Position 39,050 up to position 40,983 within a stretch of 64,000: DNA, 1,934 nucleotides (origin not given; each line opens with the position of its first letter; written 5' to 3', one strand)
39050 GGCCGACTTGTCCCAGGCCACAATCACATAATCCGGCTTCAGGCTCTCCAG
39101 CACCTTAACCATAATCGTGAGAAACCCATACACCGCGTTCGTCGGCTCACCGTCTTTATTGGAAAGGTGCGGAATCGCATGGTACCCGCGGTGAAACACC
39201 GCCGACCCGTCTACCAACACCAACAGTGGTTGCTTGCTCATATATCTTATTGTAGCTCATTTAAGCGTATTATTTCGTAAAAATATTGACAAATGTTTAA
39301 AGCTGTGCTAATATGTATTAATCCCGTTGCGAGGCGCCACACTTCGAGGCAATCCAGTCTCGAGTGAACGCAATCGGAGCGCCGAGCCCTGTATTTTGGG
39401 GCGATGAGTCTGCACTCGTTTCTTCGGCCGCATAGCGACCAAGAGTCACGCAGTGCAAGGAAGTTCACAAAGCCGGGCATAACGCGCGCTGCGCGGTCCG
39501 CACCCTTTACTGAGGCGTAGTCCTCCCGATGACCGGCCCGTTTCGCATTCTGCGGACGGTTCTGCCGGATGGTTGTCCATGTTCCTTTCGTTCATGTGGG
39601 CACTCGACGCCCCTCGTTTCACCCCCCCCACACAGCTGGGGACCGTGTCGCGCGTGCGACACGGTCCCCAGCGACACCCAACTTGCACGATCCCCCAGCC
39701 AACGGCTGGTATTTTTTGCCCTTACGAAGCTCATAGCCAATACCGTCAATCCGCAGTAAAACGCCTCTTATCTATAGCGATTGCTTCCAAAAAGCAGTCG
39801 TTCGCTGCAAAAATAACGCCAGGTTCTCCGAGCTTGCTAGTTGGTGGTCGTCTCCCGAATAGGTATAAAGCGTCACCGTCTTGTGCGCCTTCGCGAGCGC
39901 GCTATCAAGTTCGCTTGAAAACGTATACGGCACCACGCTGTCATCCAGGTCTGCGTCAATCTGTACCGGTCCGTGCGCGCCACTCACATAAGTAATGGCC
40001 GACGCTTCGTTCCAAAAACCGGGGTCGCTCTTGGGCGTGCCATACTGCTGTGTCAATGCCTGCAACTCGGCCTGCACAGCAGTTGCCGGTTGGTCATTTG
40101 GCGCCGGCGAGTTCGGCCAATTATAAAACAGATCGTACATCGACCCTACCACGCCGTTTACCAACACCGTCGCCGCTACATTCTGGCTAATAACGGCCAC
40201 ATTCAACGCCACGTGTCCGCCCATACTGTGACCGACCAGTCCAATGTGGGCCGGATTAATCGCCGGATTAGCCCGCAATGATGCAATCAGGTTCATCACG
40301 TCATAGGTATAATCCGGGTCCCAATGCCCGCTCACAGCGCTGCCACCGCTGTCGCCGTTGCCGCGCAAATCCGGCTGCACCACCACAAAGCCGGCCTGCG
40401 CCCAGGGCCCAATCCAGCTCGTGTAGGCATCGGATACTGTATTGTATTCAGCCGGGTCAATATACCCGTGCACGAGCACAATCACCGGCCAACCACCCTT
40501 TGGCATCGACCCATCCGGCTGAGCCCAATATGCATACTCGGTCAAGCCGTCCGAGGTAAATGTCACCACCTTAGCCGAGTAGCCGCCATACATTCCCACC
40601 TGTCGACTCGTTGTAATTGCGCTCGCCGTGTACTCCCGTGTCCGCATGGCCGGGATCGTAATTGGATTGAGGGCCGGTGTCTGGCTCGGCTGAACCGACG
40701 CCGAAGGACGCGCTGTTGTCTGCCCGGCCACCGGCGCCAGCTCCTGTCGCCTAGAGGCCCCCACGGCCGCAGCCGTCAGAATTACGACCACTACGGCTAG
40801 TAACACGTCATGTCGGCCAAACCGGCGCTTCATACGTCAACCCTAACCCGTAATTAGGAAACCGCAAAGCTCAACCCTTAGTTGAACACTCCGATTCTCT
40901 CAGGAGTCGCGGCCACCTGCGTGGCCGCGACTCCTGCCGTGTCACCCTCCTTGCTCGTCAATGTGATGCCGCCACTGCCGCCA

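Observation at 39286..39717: Orphan structured transcript of about 400 nt with a textbook promoter and intrinsic terminator but no ORF.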

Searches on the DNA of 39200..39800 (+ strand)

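Call 4: search_rna_families(source=window, start=39200, end=39800, threshold=evalue, max_evalue=10, show_alignments=4)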
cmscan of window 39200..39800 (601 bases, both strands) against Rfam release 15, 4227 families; matches with E-value up to 10: 7.
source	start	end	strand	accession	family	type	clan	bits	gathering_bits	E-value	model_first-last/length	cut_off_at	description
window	39635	39672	+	RF04014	mir-8338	Gene; miRNA;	-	27.3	80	0.0016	8-53/61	no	mir-8338 microRNA precursor family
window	39635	39672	-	RF04014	mir-8338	Gene; miRNA;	-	26.9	80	0.0022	8-53/61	no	mir-8338 microRNA precursor family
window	39635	39672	-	RF04104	MIR918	Gene; miRNA;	-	21.3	268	0.18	1-265/265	no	MIR918 microRNA precursor family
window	39636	39671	-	RF03449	mir-6827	Gene; miRNA;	-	15.6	80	4.4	1-55/55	no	mir-6827 microRNA precursor family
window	39411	39479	-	RF00603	SNORD23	Gene; snRNA; snoRNA; CD-box;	-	14.6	64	3.4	1-110/110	no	Small nucleolar RNA SNORD23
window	39294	39389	+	RF02474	GlsR5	Gene; snRNA; snoRNA; CD-box;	-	11.7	100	5.7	1-89/89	no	Small nucleolar RNA GlsR5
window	39605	39665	-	RF02645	Cis2_sRNA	Gene; sRNA;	-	11.6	50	9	1-153/153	no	Ruegeria cis2 sRNA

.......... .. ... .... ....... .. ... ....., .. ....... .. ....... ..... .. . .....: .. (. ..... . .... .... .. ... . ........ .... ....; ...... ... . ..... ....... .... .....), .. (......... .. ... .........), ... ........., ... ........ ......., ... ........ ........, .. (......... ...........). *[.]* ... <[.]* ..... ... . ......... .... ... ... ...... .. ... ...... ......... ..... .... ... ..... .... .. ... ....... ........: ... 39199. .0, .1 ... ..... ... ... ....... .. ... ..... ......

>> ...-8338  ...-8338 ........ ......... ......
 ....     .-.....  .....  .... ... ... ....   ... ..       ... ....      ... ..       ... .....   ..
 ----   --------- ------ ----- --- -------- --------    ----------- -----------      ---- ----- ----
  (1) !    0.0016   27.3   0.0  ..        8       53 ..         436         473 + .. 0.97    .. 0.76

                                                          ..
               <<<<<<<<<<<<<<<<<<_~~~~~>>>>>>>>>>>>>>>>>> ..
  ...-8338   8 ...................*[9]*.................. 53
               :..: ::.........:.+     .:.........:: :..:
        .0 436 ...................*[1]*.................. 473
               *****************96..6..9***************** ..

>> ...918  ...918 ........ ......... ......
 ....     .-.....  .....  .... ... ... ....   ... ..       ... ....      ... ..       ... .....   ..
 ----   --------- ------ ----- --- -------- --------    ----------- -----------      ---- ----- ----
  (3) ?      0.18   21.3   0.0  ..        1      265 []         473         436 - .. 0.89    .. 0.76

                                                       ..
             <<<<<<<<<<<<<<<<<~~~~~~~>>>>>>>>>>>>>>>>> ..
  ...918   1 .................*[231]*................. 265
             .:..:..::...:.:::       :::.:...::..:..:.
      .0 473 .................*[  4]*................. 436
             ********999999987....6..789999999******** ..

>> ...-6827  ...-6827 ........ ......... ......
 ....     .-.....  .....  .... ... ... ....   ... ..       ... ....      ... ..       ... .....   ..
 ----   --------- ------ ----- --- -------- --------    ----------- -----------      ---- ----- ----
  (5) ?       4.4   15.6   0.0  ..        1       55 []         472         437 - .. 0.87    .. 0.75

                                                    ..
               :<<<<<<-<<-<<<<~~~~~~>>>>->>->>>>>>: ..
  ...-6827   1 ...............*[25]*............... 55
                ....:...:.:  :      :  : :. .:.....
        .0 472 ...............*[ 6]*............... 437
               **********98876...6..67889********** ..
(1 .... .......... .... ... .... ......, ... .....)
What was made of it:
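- On Any Rfam 15 family (including RNase P, tmRNA, SRP, 6S, OLE, GOLLD, HEARO, ROOL, raiA): In E-value mode on 39200-39800 the only matches were miRNA-hairpin models hitting the 17-bp stem and sub-threshold noise (call 4).
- Closest known: Large structured bacterial ncRNAs in Rfam. Different: There is no covariance-model match even at E <= 10 (call 4).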

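Call 41: search_dna_similar(query=window:39242-39771:+, collection=plasmids, mode=distant, max_evalue=0.01)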
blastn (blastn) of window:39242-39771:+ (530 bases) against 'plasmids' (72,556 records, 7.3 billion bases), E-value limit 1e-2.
No match.

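Call 42: search_dna_similar(query=window:39242-39771:+, collection=phages, mode=distant, max_evalue=0.01)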
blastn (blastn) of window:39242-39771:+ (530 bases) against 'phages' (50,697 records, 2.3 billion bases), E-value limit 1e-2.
No match.
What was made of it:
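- in plasmids or phages (calls 41, 42);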

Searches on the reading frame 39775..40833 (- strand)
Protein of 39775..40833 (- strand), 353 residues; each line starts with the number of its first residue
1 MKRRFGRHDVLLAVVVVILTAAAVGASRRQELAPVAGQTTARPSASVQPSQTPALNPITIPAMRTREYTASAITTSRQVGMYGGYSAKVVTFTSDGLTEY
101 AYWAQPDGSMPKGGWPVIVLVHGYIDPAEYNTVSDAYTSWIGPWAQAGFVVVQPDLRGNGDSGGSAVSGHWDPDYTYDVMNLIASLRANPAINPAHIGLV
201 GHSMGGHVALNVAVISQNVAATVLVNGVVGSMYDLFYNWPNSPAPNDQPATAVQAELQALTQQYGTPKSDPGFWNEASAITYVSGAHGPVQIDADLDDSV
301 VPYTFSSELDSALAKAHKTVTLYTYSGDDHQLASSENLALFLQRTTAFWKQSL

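Call 18: search_protein_families(library=pfam, proteins=[window:39775-40833:-], max_evalue=0.001)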
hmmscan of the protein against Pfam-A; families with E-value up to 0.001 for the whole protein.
window:39775-40833:- (353 aa): 13 families
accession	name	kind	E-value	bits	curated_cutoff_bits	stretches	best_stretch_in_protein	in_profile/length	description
PF00326.27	Peptidase_S9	-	3e-13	50.2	22.6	1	143-352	9-209/213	Prolyl oligopeptidase family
PF12697.13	Abhydrolase_6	-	1e-11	46.4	26.3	1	118-278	1-135/217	Alpha/beta hydrolase family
PF12146.15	Hydrolase_4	-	7.2e-11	42.3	27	1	117-230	6-112/239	Serine aminopeptidase, S33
PF02129.25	Peptidase_S15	-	1.4e-10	41.8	23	1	112-249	16-148/262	X-Pro dipeptidyl-peptidase (S15 family)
PF00561.26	Abhydrolase_1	-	1.8e-10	41.4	25.8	1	116-235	1-109/245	alpha/beta hydrolase fold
PF01738.24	DLH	-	5.7e-10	39.6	21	1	102-335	4-191/217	Dienelactone hydrolase family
PF20434.5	BD-FAE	-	2e-09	37.7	26.8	1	113-313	11-215/215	BD-FAE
PF08840.17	BAAT_C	-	4.6e-07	30.5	20.9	1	184-307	11-133/210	BAAT / Acyl-CoA thioester hydrolase C terminal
PF07224.18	Chlorophyllase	-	9.8e-06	25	26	1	112-218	39-139/301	Chlorophyllase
PF07819.20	PGAP1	-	2.6e-05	24.5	24.3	1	174-223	70-119/233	PGAP1-like alpha/beta domain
PF00756.26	Esterase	-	5.3e-05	23.5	22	1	106-214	15-134/251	Putative esterase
PF07859.19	Abhydrolase_3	-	0.0001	22.6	25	1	176-265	52-144/210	alpha/beta hydrolase fold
PF02230.22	Abhydrolase_2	-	0.00045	20.6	23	0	180-224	91-134/217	Phospholipase/Carboxylesterase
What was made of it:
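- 39772..40833 (-): alpha/beta-hydrolase gene (353 aa), convergent with the predicted + strand transcript. Pfam Peptidase_S9, Abhydrolase_6 and DLH (call 18).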

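Call 20: find_encoding_contigs(protein=window:39775-40833:-, flank=3000, max_places=10)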
Protein window:39775-40833:- (353 aa): 1 contig read that carries it; 1 place shown.
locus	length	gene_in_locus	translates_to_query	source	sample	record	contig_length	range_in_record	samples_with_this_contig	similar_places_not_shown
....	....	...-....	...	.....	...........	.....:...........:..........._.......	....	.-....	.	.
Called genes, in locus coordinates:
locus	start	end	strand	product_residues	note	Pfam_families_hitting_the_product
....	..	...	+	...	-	-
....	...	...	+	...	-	-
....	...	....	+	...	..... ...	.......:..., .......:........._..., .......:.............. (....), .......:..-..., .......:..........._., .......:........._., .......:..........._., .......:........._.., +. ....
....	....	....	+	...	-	?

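Call 28: find_homologous_proteins(query=window:39775-40833:-, max_evalue=1e-20)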
Query window:39775-40833:- (353 aa): 154 proteins with E <= 1e-20 among 7356 candidates; the best 120 are listed.
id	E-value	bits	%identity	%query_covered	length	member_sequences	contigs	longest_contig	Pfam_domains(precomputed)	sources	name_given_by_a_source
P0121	2.6e-233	792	100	100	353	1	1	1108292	PF02129.25,PF00326.28,PF12697.14,PF01738.25,PF07224.18,PF08840.18,PF00561.27,PF12146.16,PF20434.6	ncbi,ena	-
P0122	8.5e-160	550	74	97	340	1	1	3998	PF02129.25,PF00756.27,PF00326.28,PF07859.20,PF12697.14,PF01738.25,PF08840.18,PF00561.27,PF07819.20,PF12146.16,PF20434.6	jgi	jgi:uncharacterized protein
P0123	4.3e-148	512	67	100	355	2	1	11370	PF02129.25,PF00326.28,PF12697.14,PF01738.25,PF07224.18,PF00561.27,PF12146.16,PF20434.6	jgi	-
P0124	4.1e-142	492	74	86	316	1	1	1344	PF02129.25,PF00326.28,PF12697.14,PF01738.25,PF07224.18,PF08840.18,PF00561.27,PF12146.16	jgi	-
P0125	6.6e-138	478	62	97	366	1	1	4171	PF02129.25,PF00756.27,PF00326.28,PF07859.20,PF12697.14,PF01738.25,PF07224.18,PF08840.18,PF00561.27,PF12146.16,PF20434.6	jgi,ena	-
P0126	2.3e-135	470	66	88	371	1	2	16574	PF02129.25,PF00756.27,PF00326.28,PF07859.20,PF12697.14,PF01738.25,PF07224.18,PF08840.18,PF00561.27,PF12146.16,PF20434.6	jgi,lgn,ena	-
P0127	5.4e-134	465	60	100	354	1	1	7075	PF02129.25,PF00756.27,PF00326.28,PF12697.14,PF01738.25,PF07224.18,PF08840.18,PF00561.27,PF12146.16,PF20434.6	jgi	jgi:dipeptidyl aminopeptidase/acylaminoacyl peptidase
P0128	7.2e-128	445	62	92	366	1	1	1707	PF02129.25,PF00756.27,PF00326.28,PF07859.20,PF12697.14,PF01738.25,PF07224.18,PF00561.27,PF12146.16,PF20434.6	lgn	-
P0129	1.0e-120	421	56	97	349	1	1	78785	PF07859.20,PF01738.25,PF00561.27,PF12146.16,PF02129.25,PF00326.28,PF05448.19,PF12697.14,PF07224.18,PF08840.18,PF02230.23,PF20434.6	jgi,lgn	jgi:dipeptidyl aminopeptidase/acylaminoacyl peptidase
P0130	1.5e-116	408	55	100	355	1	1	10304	PF07859.20,PF01738.25,PF00561.27,PF12146.16,PF02129.25,PF00756.27,PF00326.28,PF12697.14,PF07224.18,PF08840.18,PF02230.23,PF20434.6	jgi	jgi:dipeptidyl aminopeptidase/acylaminoacyl peptidase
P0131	1.2e-115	405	61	85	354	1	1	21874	PF02129.25,PF00326.28,PF07859.20,PF05448.19,PF12697.14,PF01738.25,PF07224.18,PF00561.27,PF12146.16,PF20434.6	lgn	-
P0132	1.4e-113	398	53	97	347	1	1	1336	PF02129.25,PF00326.28,PF12697.14,PF01738.25,PF07224.18,PF08840.18,PF00561.27,PF12146.16,PF20434.6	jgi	jgi:dipeptidyl aminopeptidase/acylaminoacyl peptidase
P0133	3.7e-113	397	56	92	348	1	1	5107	PF07859.20,PF01738.25,PF00561.27,PF12146.16,PF02129.25,PF00756.27,PF00326.28,PF05448.19,PF12697.14,PF07224.18,PF08840.18,PF02230.23,PF20434.6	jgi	jgi:dipeptidyl aminopeptidase/acylaminoacyl peptidase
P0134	4.5e-113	396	57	90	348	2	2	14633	PF02129.25,PF00326.28,PF12697.14,PF01738.25,PF00561.27,PF12146.16,PF20434.6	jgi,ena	-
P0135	2.9e-112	394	54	99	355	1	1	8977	PF07859.20,PF01738.25,PF00561.27,PF12146.16,PF02129.25,PF00756.27,PF00326.28,PF12697.14,PF07224.18,PF08840.18,PF02230.23,PF20434.6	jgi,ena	jgi:dipeptidyl aminopeptidase/acylaminoacyl peptidase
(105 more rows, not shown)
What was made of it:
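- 39772..40833 (-): Homologues of 60-74% identity occur in Saccharimonadia (call 28).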

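Call 29: find_encoding_contigs(protein=P0122, flank=4000, max_places=3)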
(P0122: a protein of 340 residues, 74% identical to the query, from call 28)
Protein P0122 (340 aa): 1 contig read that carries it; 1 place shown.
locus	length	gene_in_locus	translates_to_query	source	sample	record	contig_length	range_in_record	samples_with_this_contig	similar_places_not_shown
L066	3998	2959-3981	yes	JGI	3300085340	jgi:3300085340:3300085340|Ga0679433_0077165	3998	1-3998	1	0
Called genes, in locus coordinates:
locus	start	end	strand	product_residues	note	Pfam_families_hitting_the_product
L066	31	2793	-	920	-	PF26449:DUF8128, PF10412:TrwB_AAD_bind (faint)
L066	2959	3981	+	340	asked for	PF00756:Esterase (weak), PF02129:Peptidase_S15, PF00561:Abhydrolase_1, PF12146:Hydrolase_4, PF12697:Abhydrolase_6, PF20434:BD-FAE (weak), PF00326:Peptidase_S9, PF07819:PGAP1 (weak), +3 more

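Call 30: find_encoding_contigs(protein=P0123, flank=4000, max_places=3)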
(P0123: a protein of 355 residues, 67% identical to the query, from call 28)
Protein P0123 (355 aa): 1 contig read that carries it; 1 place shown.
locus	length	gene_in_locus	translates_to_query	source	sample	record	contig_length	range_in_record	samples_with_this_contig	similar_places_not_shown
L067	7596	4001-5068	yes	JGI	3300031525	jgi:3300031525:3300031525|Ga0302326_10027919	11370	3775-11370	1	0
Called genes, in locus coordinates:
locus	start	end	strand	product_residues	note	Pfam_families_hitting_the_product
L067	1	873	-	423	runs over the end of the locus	PF00654:Voltage_CLC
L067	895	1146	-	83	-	PF09851:SHOCT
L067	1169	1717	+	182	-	-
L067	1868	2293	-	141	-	PF07885:Ion_trans_2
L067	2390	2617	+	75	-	-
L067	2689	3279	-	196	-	-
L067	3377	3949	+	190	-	-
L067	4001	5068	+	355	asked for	PF01738:DLH (faint), PF02129:Peptidase_S15, PF07224:Chlorophyllase (weak), PF20434:BD-FAE (weak), PF00561:Abhydrolase_1, PF12146:Hydrolase_4, PF12697:Abhydrolase_6, PF00326:Peptidase_S9 (weak)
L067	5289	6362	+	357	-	-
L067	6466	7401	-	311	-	-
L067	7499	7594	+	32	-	?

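Call 31: find_encoding_contigs(protein=P0126, flank=4000, max_places=3)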
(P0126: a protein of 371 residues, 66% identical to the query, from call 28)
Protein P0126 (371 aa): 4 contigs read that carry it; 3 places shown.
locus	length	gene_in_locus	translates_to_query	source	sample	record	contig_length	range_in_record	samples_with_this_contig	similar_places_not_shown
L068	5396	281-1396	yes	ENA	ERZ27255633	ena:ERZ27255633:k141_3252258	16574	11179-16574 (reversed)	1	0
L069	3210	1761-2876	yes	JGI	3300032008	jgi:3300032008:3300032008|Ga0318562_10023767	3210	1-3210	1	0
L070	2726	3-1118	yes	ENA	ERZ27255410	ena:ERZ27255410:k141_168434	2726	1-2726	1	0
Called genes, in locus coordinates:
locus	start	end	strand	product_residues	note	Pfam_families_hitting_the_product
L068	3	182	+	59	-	?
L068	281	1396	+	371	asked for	PF00756:Esterase, PF01738:DLH, PF02129:Peptidase_S15, PF20434:BD-FAE, PF00561:Abhydrolase_1, PF12146:Hydrolase_4, PF12697:Abhydrolase_6, PF00326:Peptidase_S9, +3 more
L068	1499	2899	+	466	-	PF13522:GATase_6, PF13537:GATase_7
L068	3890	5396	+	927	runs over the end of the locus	PF02739:5_3_exonuc_N, PF01367:5_3_exonuc, PF01612:DNA_pol_A_exo1, PF22619:DNA_polI_exo1 (weak), PF00476:DNA_pol_A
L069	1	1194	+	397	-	?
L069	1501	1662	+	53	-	-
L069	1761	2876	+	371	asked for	PF00756:Esterase, PF01738:DLH, PF02129:Peptidase_S15, PF20434:BD-FAE, PF00561:Abhydrolase_1, PF12146:Hydrolase_4, PF12697:Abhydrolase_6, PF00326:Peptidase_S9, +3 more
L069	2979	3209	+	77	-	?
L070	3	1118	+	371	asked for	PF00756:Esterase, PF01738:DLH, PF02129:Peptidase_S15, PF20434:BD-FAE, PF00561:Abhydrolase_1, PF12146:Hydrolase_4, PF12697:Abhydrolase_6, PF00326:Peptidase_S9, +3 more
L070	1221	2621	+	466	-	PF13522:GATase_6, PF13537:GATase_7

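Call 32: find_encoding_contigs(protein=P0127, flank=4000, max_places=3)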
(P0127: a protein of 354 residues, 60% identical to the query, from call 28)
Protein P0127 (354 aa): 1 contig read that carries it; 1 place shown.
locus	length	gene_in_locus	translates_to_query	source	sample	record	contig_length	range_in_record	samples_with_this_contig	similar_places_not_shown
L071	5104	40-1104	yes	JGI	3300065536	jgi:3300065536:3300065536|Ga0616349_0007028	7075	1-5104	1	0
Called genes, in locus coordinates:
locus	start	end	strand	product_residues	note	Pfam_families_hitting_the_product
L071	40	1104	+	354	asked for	PF00756:Esterase, PF01738:DLH (weak), PF02129:Peptidase_S15, PF20434:BD-FAE, PF00561:Abhydrolase_1, PF12146:Hydrolase_4, PF12697:Abhydrolase_6, PF00326:Peptidase_S9, +2 more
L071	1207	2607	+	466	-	PF13522:GATase_6, PF13537:GATase_7, PF00156:Pribosyltran (weak)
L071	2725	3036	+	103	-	-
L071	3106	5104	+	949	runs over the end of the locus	PF02739:5_3_exonuc_N, PF01367:5_3_exonuc, PF01612:DNA_pol_A_exo1, PF22619:DNA_polI_exo1, PF00476:DNA_pol_A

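Call 58: find_encoding_contigs(protein=P0124, flank=3000, max_places=3)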
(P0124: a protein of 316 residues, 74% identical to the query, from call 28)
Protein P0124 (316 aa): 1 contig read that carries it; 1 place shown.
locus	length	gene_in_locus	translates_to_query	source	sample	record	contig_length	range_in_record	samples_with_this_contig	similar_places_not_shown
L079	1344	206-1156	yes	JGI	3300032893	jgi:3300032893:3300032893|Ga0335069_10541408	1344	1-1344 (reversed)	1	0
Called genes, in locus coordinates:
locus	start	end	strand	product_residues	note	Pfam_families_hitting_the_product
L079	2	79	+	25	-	?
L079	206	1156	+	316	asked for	PF01738:DLH (weak), PF02129:Peptidase_S15, PF07224:Chlorophyllase (weak), PF00561:Abhydrolase_1, PF12146:Hydrolase_4, PF12697:Abhydrolase_6, PF00326:Peptidase_S9, PF08840:BAAT_C (weak)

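Call 59: find_encoding_contigs(protein=P0125, flank=3000, max_places=3)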
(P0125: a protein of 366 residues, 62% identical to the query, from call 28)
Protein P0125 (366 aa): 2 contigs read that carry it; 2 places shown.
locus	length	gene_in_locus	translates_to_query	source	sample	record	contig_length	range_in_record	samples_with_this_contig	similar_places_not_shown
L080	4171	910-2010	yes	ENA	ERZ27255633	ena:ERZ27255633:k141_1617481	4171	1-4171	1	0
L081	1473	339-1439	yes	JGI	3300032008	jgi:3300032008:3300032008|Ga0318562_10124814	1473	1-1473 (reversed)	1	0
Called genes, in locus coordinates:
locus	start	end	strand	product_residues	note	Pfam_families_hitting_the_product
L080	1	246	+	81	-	?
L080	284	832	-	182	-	-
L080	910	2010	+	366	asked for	PF00756:Esterase (weak), PF01738:DLH, PF02129:Peptidase_S15, PF20434:BD-FAE, PF00561:Abhydrolase_1, PF12146:Hydrolase_4, PF12697:Abhydrolase_6, PF00326:Peptidase_S9, +3 more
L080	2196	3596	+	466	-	PF13522:GATase_6, PF13537:GATase_7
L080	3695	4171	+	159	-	?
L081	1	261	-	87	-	?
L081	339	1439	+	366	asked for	PF00756:Esterase (weak), PF01738:DLH, PF02129:Peptidase_S15, PF20434:BD-FAE, PF00561:Abhydrolase_1, PF12146:Hydrolase_4, PF12697:Abhydrolase_6, PF00326:Peptidase_S9, +3 more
